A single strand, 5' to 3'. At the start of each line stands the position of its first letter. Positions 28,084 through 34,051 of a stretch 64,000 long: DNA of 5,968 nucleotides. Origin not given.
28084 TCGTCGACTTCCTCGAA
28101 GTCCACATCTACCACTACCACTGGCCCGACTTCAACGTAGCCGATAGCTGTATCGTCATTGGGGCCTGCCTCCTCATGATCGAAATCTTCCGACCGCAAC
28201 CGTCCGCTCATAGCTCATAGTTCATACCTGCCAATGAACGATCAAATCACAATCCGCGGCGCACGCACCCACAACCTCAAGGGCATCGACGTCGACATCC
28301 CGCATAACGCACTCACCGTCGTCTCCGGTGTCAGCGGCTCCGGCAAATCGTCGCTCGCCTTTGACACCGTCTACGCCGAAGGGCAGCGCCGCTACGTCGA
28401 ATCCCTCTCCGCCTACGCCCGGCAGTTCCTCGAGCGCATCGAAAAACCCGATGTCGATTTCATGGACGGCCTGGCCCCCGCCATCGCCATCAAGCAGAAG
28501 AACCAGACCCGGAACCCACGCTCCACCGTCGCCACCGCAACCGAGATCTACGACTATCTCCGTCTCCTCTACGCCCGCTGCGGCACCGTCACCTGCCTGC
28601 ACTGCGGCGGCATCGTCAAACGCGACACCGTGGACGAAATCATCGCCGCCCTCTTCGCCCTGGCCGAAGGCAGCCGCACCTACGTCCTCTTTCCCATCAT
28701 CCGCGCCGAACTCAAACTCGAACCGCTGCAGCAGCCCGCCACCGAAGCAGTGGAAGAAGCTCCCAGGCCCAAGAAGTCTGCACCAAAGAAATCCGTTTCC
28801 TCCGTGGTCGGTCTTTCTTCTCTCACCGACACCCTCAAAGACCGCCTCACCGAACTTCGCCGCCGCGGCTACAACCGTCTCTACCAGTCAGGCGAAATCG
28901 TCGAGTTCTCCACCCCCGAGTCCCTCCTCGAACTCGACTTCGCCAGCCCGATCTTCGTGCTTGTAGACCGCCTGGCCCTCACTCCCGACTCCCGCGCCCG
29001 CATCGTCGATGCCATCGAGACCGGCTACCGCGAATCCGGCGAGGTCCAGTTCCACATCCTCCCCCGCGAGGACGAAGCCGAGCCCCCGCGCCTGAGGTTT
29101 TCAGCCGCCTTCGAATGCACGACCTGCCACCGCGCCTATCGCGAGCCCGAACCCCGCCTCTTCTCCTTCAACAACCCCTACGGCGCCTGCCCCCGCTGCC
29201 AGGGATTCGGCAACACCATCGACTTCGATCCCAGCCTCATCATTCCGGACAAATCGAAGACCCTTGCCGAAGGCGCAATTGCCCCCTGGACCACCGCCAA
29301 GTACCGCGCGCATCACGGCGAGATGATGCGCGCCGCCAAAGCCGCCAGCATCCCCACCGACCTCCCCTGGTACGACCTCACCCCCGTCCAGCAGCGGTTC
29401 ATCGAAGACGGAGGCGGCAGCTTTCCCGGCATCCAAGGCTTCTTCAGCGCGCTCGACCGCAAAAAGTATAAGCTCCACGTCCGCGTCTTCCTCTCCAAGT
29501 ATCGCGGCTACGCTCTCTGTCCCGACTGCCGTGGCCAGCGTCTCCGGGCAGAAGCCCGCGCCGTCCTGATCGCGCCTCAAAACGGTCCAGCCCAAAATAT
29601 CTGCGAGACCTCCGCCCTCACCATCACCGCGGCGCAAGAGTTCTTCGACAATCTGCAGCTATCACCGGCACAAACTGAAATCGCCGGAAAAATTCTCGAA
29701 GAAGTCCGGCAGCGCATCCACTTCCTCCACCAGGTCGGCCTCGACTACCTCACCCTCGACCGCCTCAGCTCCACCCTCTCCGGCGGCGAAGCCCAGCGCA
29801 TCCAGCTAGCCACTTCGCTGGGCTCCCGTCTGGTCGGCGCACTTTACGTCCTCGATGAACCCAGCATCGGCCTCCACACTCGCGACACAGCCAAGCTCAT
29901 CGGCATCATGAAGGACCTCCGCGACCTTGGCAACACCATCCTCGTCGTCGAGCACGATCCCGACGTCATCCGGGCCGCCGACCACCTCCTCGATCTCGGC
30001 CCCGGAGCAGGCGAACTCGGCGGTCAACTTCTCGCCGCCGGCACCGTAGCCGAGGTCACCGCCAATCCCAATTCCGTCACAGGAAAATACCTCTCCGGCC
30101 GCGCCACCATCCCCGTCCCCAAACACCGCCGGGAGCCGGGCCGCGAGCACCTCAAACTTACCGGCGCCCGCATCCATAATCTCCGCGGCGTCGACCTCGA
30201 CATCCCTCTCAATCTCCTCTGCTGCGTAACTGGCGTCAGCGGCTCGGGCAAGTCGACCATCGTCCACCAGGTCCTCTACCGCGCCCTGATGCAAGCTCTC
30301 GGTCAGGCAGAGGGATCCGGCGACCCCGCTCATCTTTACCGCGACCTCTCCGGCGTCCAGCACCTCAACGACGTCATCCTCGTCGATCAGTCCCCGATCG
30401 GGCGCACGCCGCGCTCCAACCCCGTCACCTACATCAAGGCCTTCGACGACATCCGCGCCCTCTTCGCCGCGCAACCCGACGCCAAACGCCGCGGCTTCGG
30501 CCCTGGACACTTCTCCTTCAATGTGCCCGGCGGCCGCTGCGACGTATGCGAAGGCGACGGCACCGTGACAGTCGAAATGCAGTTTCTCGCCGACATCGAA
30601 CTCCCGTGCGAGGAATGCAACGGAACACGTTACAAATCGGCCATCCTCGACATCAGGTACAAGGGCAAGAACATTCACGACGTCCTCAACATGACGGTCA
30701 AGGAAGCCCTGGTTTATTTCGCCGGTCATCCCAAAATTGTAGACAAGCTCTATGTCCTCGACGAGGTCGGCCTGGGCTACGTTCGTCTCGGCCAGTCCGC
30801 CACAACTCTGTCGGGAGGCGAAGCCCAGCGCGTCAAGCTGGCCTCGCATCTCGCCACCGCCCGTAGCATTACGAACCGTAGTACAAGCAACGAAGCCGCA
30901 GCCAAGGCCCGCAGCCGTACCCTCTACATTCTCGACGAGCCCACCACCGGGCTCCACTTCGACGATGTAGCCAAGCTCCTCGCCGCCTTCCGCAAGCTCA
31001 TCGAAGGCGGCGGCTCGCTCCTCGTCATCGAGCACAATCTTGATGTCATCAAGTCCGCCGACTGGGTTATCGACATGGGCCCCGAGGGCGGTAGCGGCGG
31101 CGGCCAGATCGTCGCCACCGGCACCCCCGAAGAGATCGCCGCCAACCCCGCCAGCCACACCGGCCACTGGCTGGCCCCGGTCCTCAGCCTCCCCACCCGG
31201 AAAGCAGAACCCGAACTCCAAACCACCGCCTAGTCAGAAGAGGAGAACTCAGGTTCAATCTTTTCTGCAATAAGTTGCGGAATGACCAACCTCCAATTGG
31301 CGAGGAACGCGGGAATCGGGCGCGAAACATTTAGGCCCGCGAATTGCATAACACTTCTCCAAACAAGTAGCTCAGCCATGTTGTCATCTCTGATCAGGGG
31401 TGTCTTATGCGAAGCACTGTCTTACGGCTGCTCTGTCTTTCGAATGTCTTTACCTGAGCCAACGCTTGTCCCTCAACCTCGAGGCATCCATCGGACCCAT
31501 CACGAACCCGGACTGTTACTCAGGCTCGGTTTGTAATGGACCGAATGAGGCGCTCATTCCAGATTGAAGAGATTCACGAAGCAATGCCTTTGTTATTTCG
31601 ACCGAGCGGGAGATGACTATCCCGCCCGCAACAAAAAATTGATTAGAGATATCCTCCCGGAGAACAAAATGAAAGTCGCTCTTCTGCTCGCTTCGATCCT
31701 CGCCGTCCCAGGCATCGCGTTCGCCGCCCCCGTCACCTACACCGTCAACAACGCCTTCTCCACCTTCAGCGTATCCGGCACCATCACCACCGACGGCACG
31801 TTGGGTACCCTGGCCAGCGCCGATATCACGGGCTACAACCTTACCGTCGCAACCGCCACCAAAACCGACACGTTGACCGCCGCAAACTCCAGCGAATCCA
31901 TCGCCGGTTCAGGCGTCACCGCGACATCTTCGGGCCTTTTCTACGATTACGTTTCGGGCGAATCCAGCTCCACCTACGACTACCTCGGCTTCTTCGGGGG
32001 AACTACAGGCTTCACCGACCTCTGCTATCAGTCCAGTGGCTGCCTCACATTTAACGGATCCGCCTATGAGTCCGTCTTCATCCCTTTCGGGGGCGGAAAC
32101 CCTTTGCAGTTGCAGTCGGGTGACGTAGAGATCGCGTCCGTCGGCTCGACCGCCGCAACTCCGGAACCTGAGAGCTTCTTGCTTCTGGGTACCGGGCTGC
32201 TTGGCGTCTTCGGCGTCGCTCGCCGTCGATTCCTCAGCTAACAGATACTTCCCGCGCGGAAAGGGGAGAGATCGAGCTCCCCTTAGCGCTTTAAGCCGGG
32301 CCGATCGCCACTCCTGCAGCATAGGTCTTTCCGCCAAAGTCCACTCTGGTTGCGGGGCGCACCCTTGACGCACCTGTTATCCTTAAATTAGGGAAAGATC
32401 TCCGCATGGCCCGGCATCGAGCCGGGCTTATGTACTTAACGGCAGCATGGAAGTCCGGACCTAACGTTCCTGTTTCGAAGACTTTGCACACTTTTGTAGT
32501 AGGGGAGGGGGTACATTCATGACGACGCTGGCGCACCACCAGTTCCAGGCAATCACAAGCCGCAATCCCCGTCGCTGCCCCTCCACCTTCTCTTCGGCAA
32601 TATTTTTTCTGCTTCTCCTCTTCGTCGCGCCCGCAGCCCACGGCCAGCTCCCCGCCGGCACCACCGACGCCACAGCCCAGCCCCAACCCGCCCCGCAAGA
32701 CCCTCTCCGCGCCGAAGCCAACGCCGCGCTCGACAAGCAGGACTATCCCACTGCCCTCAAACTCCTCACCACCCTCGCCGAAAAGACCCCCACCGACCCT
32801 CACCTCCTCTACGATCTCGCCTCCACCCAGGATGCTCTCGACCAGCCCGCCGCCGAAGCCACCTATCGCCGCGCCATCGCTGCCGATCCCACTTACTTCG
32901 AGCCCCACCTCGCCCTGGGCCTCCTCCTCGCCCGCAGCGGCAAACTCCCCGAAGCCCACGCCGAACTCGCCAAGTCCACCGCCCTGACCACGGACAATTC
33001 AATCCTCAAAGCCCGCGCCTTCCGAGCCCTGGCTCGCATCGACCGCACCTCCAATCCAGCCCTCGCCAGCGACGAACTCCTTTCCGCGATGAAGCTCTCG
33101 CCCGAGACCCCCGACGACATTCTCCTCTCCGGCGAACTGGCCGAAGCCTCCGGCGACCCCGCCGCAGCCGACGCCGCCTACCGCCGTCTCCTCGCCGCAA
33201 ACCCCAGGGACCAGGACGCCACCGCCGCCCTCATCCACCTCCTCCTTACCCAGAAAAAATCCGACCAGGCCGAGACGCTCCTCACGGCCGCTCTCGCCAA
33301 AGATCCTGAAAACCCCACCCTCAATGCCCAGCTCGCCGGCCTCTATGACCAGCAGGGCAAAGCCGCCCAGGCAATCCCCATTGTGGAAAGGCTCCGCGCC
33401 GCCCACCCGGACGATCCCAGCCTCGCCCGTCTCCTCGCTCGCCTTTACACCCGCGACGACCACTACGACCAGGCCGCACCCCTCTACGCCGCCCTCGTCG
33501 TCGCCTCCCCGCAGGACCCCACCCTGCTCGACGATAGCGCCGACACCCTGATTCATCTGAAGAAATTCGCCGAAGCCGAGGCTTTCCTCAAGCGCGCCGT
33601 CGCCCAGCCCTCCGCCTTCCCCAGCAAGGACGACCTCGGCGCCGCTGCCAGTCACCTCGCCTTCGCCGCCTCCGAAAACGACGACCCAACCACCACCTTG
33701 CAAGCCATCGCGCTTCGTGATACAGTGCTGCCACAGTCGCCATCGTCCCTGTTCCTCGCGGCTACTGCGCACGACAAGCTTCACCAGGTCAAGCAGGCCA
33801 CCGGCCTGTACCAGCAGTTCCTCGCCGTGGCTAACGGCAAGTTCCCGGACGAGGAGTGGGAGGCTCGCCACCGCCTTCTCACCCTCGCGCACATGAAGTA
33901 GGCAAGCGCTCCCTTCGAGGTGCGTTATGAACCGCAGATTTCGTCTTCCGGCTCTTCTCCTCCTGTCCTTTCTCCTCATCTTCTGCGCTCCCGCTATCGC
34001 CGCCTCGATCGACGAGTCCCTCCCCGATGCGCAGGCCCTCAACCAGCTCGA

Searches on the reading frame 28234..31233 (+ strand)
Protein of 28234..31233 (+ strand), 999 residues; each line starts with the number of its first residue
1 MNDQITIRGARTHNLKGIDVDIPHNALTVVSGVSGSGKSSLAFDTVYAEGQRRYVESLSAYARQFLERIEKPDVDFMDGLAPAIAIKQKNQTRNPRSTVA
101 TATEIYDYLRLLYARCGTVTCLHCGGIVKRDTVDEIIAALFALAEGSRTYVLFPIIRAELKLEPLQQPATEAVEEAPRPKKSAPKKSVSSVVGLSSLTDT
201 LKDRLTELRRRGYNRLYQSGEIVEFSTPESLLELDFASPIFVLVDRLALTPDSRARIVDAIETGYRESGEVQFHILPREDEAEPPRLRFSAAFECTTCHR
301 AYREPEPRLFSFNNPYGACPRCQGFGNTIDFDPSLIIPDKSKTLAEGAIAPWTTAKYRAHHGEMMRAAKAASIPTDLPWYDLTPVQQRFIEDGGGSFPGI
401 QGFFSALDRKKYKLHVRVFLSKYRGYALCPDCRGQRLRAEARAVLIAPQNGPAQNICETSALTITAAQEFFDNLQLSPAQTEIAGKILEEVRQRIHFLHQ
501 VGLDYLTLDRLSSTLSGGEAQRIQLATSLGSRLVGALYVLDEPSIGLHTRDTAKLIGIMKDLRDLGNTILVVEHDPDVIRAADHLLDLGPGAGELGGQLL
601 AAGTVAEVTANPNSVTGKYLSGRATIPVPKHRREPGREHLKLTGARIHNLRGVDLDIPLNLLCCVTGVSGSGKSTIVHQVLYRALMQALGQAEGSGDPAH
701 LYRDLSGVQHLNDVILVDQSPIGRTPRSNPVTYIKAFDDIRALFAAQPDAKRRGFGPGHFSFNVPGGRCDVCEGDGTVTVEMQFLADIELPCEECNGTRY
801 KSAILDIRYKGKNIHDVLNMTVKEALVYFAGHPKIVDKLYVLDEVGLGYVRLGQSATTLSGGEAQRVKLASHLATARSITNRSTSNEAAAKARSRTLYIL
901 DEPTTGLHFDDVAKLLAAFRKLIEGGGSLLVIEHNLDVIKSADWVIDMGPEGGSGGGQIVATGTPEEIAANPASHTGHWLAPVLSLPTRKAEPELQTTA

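Call 74: search_protein_families(library=pfam, proteins=[window:28234-31233:+], max_evalue=0.00001)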
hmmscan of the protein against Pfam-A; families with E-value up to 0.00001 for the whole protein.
window:28234-31233:+ (999 aa): 8 families
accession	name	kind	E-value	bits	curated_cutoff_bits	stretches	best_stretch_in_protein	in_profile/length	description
PF00005.33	ABC_tran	-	5.6e-17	63.1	25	0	474-543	68-135/137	ABC transporter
PF17755.6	UvrA_DNA-bind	-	6.9e-13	49.3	23.2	1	332-395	1-64/110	UvrA DNA-binding domain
PF17760.6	UvrA_inter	-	1.5e-10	41.3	23.3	1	199-270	31-101/109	UvrA interaction domain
PF02463.25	SMC_N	-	2.9e-08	33.9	40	0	858-947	136-210/220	RecF/RecN/SMC N terminal domain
PF13304.12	AAA_21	-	1.8e-07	32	27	0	516-576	239-300/304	AAA domain, putative AbiEii toxin, Type IV TA system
PF13191.12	AAA_16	-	2.3e-07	31.9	32.6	0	662-687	26-51/167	AAA ATPase domain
PF13555.12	AAA_29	-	1.4e-06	28.4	27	0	654-677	16-39/61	P-loop containing region of AAA domain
PF25199.1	nSTAND_NTPase5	-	7.2e-06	26.3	34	0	662-685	43-66/145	Novel STAND NTPase 5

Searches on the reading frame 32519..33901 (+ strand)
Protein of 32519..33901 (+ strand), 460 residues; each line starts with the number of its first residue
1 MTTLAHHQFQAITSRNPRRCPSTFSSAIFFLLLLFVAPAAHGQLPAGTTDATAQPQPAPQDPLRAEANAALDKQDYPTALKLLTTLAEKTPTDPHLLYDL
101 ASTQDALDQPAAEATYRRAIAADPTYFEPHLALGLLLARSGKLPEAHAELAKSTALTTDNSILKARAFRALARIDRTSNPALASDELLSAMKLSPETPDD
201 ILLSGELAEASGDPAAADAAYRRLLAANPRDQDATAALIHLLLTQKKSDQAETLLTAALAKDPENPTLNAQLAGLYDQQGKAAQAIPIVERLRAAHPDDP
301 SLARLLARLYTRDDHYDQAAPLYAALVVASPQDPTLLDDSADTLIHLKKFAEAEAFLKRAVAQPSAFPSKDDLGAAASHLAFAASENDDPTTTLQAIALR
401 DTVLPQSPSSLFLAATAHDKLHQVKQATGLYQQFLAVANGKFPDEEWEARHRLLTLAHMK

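Call 75: search_protein_families(library=pfam, proteins=[window:32519-33901:+], max_evalue=0.00001)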
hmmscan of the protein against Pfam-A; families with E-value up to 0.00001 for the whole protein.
window:32519-33901:+ (460 aa): 15 families
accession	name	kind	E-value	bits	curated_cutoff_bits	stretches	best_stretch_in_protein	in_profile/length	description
PF14559.12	TPR_19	-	1.2e-28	99.7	25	1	242-309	1-68/68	Tetratricopeptide repeat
PF13432.12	TPR_16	-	9.4e-21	74.4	32.7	2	275-334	6-65/65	Tetratricopeptide repeat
PF13428.12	TPR_14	-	2.7e-20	71.2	23.5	0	268-309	3-44/44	Tetratricopeptide repeat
PF13431.12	TPR_17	-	9.5e-16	57.1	24.4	0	116-148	2-34/34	Tetratricopeptide repeat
PF07719.23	TPR_2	-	4.5e-14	51.8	27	0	129-158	3-32/34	Tetratricopeptide repeat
PF13371.12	TPR_9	-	3.1e-12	46.7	35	0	275-335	4-64/73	Tetratricopeptide repeat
PF13176.12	TPR_7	-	1.8e-11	43.6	27.9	0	305-333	4-31/36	Tetratricopeptide repeat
PF13424.12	TPR_12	-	1.3e-09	38.6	30.1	0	132-193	8-74/77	Tetratricopeptide repeat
PF12895.13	ANAPC3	-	4e-09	37.1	27.2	0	279-359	2-81/82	Anaphase-promoting complex, cyclosome, subunit 3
PF25064.1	ARM_TT21_5th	-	1e-08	35.9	27.8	0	305-365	6-66/117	TT21 fifth ARM repeats domain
PF13414.12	TPR_11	-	1.4e-07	31.5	26.8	0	111-141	12-42/42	TPR repeat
PF13181.12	TPR_8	-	1.8e-07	31.2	25.7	0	341-361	8-28/34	Tetratricopeptide repeat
PF13429.12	TPR_15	-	8.9e-07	29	26.2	1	201-320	149-268/280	Tetratricopeptide repeat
PF24575.1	TPR_Slam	-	2.2e-06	28.5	35.2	0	205-253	54-102/104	Surface lipoprotein assembly modifier, N-terminal TPR repeats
PF23914.1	TPR_CcmH_CycH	-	8.7e-06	26.1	42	0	195-299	47-154/158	Cytochrome c-type biogenesis protein H TPR domain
